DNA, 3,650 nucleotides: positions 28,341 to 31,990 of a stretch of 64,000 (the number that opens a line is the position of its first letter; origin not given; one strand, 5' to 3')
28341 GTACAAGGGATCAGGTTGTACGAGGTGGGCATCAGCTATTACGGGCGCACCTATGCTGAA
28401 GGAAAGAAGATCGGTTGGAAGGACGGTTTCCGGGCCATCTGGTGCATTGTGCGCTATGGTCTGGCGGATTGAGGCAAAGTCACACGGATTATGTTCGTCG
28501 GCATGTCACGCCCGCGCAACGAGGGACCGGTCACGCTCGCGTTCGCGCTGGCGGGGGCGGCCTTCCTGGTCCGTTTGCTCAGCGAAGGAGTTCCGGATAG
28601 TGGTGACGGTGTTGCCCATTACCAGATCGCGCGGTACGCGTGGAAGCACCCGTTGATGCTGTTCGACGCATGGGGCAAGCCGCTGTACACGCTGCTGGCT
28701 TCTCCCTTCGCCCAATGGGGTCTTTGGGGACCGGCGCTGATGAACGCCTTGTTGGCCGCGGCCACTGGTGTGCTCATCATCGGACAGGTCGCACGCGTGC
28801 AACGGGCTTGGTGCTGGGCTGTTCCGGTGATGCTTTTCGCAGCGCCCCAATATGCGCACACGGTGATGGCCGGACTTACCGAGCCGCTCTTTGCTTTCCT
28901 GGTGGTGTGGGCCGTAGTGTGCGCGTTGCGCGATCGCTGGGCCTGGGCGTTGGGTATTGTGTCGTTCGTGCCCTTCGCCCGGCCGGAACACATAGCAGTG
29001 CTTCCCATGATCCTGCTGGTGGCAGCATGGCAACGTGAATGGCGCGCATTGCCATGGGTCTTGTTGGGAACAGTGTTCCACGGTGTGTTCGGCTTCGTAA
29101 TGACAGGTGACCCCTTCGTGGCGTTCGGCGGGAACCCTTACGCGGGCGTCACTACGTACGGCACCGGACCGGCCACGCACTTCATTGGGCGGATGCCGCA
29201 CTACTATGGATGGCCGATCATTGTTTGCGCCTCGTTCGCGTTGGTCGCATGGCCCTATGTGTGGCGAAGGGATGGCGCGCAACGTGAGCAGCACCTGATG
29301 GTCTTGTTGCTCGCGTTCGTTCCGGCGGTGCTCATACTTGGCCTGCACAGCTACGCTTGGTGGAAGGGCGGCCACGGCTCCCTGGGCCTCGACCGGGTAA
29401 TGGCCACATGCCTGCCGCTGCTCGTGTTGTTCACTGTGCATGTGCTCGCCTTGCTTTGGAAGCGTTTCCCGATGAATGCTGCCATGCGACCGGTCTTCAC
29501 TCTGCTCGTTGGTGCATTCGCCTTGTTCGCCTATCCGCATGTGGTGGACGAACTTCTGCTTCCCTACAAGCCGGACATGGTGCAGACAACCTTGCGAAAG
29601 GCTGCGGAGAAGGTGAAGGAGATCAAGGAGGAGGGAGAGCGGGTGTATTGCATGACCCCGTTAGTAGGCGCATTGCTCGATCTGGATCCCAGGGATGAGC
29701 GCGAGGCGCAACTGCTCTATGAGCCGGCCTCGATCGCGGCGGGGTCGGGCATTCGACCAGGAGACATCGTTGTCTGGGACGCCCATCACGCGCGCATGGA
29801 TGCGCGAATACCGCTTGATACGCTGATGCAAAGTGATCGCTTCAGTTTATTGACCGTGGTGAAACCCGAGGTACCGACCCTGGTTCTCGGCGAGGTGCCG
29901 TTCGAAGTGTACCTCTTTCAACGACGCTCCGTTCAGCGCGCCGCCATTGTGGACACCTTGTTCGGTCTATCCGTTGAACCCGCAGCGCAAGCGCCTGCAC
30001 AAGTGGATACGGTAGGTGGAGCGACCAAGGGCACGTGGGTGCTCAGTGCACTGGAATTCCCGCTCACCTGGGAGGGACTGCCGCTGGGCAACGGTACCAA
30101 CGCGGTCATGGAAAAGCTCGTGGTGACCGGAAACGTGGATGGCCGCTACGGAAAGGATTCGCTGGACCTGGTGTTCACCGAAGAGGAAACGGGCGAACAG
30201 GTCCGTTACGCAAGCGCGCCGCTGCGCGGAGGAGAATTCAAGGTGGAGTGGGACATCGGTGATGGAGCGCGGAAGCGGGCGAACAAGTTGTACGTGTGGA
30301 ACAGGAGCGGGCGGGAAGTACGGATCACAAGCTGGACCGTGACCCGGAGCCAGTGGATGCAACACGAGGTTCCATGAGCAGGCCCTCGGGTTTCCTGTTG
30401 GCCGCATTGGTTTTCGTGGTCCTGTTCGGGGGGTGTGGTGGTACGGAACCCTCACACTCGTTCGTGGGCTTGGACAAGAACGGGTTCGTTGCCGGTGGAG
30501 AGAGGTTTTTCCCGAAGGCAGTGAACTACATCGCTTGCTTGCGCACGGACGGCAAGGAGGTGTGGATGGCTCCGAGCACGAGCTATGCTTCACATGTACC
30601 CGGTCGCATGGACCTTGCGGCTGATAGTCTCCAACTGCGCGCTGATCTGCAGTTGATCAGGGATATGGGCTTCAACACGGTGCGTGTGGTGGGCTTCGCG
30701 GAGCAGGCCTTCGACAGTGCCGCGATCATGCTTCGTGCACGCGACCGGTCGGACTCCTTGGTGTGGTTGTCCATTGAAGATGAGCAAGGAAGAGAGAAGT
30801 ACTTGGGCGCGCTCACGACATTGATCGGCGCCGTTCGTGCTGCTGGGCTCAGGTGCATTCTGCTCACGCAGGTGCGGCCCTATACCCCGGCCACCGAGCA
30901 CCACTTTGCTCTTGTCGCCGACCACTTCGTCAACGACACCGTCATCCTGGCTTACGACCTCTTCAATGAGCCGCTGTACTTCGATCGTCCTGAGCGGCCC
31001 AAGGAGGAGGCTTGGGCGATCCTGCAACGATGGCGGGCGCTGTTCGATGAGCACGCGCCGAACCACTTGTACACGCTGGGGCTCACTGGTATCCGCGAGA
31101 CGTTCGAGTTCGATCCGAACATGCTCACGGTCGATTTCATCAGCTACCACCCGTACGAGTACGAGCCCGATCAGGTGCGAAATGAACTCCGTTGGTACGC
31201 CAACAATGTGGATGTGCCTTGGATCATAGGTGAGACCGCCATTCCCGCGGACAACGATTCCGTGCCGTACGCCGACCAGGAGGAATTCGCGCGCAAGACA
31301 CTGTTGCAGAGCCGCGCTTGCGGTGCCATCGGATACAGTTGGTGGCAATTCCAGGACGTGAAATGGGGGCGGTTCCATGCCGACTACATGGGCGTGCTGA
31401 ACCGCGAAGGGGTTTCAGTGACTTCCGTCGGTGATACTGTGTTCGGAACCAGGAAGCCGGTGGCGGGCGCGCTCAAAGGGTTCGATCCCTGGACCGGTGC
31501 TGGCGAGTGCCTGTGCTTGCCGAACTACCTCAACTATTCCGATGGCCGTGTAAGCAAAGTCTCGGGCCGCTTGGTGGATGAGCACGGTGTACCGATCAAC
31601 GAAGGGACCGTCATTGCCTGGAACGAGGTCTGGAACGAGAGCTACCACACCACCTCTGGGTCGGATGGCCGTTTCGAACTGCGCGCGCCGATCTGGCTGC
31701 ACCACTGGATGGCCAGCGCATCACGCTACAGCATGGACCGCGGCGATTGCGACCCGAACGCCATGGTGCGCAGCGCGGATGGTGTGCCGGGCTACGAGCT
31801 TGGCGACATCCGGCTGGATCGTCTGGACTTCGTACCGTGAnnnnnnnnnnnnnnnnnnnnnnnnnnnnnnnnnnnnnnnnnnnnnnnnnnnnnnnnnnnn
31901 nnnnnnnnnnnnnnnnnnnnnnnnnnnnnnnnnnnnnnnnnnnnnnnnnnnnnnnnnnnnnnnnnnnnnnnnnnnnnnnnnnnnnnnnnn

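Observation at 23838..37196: Candidate undescribed periplasmic glycan-assembly locus: multiple GT-C-like paralogs, a Dpm1-like GT2 and a GH5-like lipoprotein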

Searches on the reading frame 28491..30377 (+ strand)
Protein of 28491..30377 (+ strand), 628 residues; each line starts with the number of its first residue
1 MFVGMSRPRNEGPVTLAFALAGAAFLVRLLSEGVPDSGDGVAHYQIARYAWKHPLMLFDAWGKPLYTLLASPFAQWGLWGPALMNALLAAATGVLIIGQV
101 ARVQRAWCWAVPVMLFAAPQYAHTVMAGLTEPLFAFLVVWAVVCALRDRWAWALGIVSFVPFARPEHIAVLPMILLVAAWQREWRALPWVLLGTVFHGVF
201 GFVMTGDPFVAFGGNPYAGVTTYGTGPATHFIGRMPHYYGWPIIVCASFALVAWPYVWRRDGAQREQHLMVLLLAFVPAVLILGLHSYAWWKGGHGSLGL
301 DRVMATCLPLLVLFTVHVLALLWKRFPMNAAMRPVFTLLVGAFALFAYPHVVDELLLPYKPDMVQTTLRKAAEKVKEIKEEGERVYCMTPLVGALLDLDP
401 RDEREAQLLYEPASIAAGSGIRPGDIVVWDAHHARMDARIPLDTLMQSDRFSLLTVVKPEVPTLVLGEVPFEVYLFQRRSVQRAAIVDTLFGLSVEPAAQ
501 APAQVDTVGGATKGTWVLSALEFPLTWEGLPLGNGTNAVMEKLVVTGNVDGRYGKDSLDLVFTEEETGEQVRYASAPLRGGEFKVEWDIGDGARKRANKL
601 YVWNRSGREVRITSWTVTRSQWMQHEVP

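Call 3: search_protein_families(library=pfam, proteins=[window:28491-30377:+], max_evalue=0.01)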
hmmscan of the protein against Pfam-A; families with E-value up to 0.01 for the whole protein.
window:28491-30377:+ (628 aa): 1 family
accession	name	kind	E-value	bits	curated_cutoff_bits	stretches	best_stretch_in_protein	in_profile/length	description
PF09594.16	GT87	-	0.0022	18.2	25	1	64-282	5-235/237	Glycosyltransferase family 87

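Call 4: search_protein_families(library=ncbifam, proteins=[window:28491-30377:+], max_evalue=0.01)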
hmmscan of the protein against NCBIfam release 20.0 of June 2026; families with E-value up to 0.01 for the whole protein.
window:28491-30377:+ (628 aa): 1 family
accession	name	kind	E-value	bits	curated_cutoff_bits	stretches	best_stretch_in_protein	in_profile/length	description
NF046093.1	AZOBR_p60025_fam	subfamily_domain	6e-09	35.5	150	1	39-195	63-229/232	AZOBR_p60025 family cell surface glycopolymer formation protein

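Call 9: search_solved_structures(query=window:28491-30377:+, max_evalue=1)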
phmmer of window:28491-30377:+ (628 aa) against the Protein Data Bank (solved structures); distinct sequences matched with E-value up to 1: 0.

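Call 51: search_protein_families(library=pfam, alignment_id=A4, max_evalue=0.05)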
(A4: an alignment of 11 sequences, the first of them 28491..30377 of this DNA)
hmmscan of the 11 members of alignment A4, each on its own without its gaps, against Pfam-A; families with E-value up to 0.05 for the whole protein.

A. member 1, window:28491-30377:+ (628 aa): 1 family
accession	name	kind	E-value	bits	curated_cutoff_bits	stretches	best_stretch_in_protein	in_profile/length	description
PF09594.16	GT87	-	0.0022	18.2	25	1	64-282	5-235/237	Glycosyltransferase family 87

B. families by the number of members that match (of 11 scanned): 1 family
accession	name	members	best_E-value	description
PF09594.16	GT87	3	0.00021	Glycosyltransferase family 87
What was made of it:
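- On GT87 (PimE/Mpt-type mannosyltransferases): Only 3 of 11 orthologs give weak hits (calls 3, 51).
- M628 has a weak GT87 hit, the family of the mycobacterial PPM-dependent mannosyltransferases (calls 3, 51).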

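Call 67: search_solved_structures(query=A4, max_evalue=10)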
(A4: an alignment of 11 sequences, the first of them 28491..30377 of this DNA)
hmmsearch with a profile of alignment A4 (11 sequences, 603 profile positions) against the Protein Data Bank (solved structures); distinct sequences matched with E-value up to 10: 0.

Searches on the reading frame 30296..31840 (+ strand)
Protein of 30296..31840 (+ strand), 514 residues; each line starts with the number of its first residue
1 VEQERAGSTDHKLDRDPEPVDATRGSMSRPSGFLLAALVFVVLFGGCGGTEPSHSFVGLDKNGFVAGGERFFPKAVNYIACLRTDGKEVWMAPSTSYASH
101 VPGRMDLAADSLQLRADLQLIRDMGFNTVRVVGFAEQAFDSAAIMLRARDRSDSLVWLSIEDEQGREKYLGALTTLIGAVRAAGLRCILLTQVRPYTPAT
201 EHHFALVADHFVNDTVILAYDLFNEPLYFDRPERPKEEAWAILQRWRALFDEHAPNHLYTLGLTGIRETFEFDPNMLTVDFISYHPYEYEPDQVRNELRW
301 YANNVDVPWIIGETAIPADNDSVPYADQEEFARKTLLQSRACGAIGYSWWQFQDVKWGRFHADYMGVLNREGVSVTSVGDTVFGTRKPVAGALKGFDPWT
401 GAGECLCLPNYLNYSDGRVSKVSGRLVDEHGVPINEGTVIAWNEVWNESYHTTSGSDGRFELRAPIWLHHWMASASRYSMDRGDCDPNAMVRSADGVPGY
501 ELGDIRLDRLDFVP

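Call 3: search_protein_families(library=pfam, proteins=[window:30296-31840:+], max_evalue=0.01)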
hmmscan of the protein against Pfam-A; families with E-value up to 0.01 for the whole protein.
window:30296-31840:+ (514 aa): 2 families
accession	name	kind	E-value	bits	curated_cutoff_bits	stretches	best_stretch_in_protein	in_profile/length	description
PF00150.24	Cellulase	-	2.6e-07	30.8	23.5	1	113-352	22-271/272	Cellulase (glycosyl hydrolase family 5)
PF13620.12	CarboxypepD_reg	-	0.00016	22.4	32.3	1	422-465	2-46/82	Carboxypeptidase regulatory-like domain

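Call 4: search_protein_families(library=ncbifam, proteins=[window:30296-31840:+], max_evalue=0.01)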
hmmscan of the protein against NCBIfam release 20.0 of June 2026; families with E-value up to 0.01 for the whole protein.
window:30296-31840:+ (514 aa): 0 families

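Call 24: search_solved_structures(query=window:30374-31840:+, max_evalue=1, show_alignments=1)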
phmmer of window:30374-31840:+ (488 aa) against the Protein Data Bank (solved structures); distinct sequences matched with E-value up to 1: 0.

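Call 80: search_solved_structures(query=A5, max_evalue=10, show_alignments=1)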
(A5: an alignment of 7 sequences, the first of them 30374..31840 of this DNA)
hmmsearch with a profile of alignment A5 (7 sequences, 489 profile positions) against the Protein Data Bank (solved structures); distinct sequences matched with E-value up to 10: 33.
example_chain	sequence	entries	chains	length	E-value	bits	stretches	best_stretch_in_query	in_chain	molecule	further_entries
2jam_A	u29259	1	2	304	0.024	16.3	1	270-320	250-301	CALCIUM/CALMODULIN-DEPENDENT PROTEIN KINASE TYPE 1G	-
1vrx_A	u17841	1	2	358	0.031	15.9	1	87-201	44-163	ENDOCELLULASE E1 FROM A. CELLULOLYTICUS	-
1ece_A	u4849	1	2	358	0.031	15.9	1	87-201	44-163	ENDOCELLULASE E1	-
6zz3_A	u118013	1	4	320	0.066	14.8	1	148-202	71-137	Endoglucanase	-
7p6i_A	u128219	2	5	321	0.066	14.8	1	148-202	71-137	Endoglucanase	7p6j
4ee9_A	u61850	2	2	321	0.066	14.8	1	148-202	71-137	Endoglucanase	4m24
9hfj_A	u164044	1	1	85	0.074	14.6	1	393-455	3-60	SusC homolog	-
9fz9_A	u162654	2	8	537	0.11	14.1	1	78-106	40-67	Glycoside hydrolase family 2 catalytic domain-containing protein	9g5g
9g4n_A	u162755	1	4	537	0.11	14.1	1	78-106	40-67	Glycoside hydrolase family 2 catalytic domain-containing protein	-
2a4w_A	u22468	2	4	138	0.19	13.2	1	411-446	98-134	Mitomycin-Binding Protein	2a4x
8fc0_A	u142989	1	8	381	0.26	12.9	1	145-201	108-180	CelE2 (Fragment)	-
7bob_A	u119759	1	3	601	0.33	12.5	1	306-331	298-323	Endo-beta-mannanase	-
2osw_A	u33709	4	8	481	0.36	12.4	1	178-202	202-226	Endoglycoceramidase II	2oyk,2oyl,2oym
2osx_A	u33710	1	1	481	0.37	12.3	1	178-202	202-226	Endoglycoceramidase II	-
7p6g_A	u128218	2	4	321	0.47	12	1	148-202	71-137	Endoglucanase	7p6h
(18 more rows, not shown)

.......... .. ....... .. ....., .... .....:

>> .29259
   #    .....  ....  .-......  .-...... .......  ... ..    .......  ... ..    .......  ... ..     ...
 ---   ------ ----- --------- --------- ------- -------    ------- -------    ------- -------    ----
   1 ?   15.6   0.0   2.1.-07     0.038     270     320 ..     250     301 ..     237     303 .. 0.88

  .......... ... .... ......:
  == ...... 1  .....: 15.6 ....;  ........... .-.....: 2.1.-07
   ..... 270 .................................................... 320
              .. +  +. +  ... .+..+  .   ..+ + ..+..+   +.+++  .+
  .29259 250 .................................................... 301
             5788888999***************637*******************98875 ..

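Call 81: search_protein_families(library=pfam, alignment_id=A5, max_evalue=1)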
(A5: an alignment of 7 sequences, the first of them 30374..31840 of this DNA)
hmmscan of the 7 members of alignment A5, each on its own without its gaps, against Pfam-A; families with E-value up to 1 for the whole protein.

A. member 1, window:30374-31840:+ (488 aa): 3 families
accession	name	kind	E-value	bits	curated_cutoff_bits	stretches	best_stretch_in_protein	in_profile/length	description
PF00150.24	Cellulase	-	2.2e-07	31.1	23.5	1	87-326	22-271/272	Cellulase (glycosyl hydrolase family 5)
PF13620.12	CarboxypepD_reg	-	0.00014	22.5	32.3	1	396-439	2-46/82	Carboxypeptidase regulatory-like domain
PF11790.14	Glyco_hydro_cc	-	0.13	12.2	21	1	252-353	135-234/237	Glycosyl hydrolase catalytic core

B. families by the number of members that match (of 7 scanned): 9 families
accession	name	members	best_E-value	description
PF13620.12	CarboxypepD_reg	7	4.5e-05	Carboxypeptidase regulatory-like domain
PF00150.24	Cellulase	5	4.9e-08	Cellulase (glycosyl hydrolase family 5)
PF11790.14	Glyco_hydro_cc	2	0.063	Glycosyl hydrolase catalytic core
PF13715.12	CarbopepD_reg_2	1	3.9e-05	CarboxypepD_reg-like domain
PF20598.4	DUF6795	1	0.00019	Domain of unknown function (DUF6795)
PF00775.27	Dioxygenase_C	1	0.039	Dioxygenase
PF13848.12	Thioredoxin_6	1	0.044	Thioredoxin-like domain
PF25020.1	TTR_TEN1-4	1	0.23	Teneurin TTR-like domain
PF19799.5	DUF6282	1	0.28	Family of unknown function (DUF6282)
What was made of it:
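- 30374..31840 (+): GH5 lipoprotein with a C-terminal CarboxypepD_reg-like beta-sandwich. It is translationally coupled to M628 through an ATGA overlap. Pfam Cellulase 31 bits against a 23.5 cut-off (calls 3, 81).
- On GH5 glycoside hydrolase: 31 bits against 23.5 (calls 3, 81).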
